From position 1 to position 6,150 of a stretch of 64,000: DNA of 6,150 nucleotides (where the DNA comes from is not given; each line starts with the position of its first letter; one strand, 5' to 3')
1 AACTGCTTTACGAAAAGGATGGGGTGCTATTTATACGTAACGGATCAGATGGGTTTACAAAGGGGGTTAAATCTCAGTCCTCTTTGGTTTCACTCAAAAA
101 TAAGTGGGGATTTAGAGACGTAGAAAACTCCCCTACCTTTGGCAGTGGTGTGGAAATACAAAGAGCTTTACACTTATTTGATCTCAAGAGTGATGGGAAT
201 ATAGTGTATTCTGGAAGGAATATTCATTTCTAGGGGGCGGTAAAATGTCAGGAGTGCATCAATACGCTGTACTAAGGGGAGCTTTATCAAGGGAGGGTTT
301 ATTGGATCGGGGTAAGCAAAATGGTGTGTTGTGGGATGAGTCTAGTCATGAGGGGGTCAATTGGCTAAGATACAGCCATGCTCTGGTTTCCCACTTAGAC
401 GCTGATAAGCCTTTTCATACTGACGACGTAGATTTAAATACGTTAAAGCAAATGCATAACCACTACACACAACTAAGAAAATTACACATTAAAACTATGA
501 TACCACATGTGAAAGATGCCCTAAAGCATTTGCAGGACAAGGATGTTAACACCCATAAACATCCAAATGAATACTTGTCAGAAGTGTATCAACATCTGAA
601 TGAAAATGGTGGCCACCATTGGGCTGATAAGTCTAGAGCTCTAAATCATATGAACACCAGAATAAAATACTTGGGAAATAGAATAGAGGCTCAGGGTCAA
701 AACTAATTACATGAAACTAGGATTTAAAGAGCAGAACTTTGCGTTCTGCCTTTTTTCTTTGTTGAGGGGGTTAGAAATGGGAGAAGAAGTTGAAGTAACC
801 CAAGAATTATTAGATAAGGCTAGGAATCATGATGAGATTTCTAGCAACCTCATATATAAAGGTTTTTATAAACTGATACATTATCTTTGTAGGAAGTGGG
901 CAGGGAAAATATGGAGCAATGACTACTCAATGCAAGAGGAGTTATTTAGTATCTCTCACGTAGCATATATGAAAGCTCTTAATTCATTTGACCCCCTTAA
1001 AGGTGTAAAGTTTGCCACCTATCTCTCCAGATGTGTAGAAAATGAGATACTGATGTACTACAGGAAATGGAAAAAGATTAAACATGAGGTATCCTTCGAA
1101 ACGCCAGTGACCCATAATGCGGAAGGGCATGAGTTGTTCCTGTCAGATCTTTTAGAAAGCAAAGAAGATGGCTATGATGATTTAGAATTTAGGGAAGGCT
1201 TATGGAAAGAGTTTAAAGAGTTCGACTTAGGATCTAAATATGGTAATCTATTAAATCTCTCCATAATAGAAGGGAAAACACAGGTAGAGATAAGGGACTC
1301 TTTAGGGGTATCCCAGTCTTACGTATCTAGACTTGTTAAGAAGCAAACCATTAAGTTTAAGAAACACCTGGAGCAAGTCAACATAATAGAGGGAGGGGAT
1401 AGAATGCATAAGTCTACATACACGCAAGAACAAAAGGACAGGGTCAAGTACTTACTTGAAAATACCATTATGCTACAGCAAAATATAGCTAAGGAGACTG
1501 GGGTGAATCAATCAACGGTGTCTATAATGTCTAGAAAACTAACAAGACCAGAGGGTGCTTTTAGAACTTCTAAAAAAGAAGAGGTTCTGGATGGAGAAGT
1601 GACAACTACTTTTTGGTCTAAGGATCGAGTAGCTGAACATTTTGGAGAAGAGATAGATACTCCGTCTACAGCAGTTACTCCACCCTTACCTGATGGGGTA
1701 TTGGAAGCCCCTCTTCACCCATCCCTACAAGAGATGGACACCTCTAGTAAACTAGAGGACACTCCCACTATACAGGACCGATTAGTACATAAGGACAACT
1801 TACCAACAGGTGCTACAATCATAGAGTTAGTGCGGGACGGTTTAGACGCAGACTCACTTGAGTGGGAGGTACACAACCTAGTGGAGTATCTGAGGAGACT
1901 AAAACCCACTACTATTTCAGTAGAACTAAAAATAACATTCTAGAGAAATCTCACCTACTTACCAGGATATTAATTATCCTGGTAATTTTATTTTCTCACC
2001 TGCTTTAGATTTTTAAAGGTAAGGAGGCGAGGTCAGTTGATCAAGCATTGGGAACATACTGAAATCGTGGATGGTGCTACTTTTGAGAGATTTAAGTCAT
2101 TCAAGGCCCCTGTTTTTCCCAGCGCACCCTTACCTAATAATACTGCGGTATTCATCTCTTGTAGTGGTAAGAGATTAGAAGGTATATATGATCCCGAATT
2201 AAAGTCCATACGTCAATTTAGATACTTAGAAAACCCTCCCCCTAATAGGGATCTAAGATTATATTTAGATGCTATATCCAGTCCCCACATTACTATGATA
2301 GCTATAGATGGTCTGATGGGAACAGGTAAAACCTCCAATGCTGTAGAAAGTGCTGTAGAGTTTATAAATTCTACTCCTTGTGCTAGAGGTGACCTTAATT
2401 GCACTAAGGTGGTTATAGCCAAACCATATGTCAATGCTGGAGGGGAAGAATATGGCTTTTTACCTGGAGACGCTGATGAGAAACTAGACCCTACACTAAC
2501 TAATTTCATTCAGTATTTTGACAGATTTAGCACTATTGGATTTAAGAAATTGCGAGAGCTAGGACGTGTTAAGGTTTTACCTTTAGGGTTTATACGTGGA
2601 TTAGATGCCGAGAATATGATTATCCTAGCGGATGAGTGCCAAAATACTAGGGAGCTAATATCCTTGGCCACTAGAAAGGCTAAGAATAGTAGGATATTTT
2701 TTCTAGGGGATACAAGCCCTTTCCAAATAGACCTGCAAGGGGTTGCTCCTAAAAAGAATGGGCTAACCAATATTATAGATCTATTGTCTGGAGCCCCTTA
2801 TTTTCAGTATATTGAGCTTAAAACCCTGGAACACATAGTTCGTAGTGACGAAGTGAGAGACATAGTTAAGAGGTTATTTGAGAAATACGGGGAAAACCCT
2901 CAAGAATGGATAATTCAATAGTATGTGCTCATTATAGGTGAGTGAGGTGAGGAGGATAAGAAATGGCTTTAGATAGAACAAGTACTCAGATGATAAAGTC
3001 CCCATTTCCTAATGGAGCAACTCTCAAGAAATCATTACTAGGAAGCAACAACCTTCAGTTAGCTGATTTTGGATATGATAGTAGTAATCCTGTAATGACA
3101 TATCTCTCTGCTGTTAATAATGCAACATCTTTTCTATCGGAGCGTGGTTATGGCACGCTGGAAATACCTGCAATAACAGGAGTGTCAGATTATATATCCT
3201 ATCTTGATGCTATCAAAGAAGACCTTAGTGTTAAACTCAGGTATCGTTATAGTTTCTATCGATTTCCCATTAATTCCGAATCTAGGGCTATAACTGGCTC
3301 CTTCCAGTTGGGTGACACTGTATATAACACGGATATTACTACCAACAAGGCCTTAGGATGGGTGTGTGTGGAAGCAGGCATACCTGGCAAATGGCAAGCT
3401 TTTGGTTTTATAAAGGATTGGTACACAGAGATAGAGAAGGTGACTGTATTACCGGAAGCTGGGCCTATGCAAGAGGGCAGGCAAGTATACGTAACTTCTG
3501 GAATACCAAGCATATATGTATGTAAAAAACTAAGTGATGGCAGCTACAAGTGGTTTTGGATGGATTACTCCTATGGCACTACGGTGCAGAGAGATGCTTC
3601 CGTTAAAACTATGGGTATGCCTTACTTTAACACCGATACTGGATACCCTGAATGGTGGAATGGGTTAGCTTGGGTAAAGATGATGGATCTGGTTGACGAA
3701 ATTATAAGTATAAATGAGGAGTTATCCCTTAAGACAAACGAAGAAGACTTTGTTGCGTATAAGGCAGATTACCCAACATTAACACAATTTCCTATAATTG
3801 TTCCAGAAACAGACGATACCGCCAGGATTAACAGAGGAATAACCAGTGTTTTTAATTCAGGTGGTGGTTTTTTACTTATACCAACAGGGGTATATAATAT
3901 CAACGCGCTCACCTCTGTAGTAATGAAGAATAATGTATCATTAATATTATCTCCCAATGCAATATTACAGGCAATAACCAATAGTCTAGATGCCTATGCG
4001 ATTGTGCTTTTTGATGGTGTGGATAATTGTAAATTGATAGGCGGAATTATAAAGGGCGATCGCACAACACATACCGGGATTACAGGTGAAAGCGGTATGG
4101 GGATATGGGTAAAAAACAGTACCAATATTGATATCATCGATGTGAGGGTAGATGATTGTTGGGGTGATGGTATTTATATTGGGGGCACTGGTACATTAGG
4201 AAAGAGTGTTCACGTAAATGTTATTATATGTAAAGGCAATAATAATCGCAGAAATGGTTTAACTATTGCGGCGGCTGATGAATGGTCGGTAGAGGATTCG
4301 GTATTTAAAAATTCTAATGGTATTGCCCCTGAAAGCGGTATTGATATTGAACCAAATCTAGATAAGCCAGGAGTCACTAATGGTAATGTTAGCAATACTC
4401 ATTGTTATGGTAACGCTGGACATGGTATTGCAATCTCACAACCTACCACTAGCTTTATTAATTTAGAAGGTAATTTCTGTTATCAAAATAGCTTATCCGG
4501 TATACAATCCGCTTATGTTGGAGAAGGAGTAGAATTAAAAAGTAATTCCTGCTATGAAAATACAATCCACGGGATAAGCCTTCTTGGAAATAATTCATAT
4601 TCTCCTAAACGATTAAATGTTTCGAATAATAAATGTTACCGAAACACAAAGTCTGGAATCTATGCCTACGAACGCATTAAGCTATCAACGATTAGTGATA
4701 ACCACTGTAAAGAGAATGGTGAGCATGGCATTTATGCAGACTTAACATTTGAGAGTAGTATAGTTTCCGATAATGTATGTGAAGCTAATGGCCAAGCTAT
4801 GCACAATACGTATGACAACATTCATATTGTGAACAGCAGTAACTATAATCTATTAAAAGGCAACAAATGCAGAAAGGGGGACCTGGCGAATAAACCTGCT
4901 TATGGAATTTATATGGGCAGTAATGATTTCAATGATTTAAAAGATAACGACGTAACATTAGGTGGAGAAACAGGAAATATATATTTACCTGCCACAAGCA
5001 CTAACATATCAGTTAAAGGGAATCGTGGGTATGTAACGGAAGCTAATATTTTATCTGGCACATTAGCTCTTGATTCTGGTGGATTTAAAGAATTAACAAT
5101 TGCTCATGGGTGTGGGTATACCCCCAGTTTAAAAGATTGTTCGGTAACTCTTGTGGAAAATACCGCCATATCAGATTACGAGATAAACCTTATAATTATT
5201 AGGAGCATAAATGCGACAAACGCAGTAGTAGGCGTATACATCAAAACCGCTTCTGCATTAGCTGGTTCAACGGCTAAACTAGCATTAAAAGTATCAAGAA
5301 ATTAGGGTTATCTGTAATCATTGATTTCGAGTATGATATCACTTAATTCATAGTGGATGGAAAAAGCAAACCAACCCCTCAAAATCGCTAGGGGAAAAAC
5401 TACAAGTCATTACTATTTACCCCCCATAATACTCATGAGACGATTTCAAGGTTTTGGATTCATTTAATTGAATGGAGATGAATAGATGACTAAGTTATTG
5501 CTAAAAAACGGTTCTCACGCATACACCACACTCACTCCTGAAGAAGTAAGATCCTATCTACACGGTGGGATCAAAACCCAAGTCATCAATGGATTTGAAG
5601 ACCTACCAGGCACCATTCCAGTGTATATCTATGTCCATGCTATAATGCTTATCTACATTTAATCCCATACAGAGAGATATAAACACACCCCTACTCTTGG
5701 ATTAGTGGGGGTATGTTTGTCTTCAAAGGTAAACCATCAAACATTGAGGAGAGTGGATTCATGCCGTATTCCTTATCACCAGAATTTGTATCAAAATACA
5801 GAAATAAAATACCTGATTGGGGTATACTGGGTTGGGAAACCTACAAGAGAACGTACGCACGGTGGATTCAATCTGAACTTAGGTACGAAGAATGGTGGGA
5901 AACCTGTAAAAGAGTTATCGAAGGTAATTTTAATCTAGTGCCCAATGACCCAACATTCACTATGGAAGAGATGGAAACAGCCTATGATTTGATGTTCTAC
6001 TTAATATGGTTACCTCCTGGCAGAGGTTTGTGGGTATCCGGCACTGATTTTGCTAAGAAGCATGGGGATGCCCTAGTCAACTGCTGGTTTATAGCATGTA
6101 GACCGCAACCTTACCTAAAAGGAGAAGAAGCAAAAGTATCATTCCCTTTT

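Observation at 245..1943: Sigma-factor gene with C-terminal HTH extension, in-frame internal RBS/ATG, and a tightly coupled His-rich upstream gene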

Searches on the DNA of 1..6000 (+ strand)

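Call 5: search_dna_similar(query=window:1-6000:+, collection=phages, mode=near)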
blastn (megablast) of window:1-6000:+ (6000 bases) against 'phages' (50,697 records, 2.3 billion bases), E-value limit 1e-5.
No match.
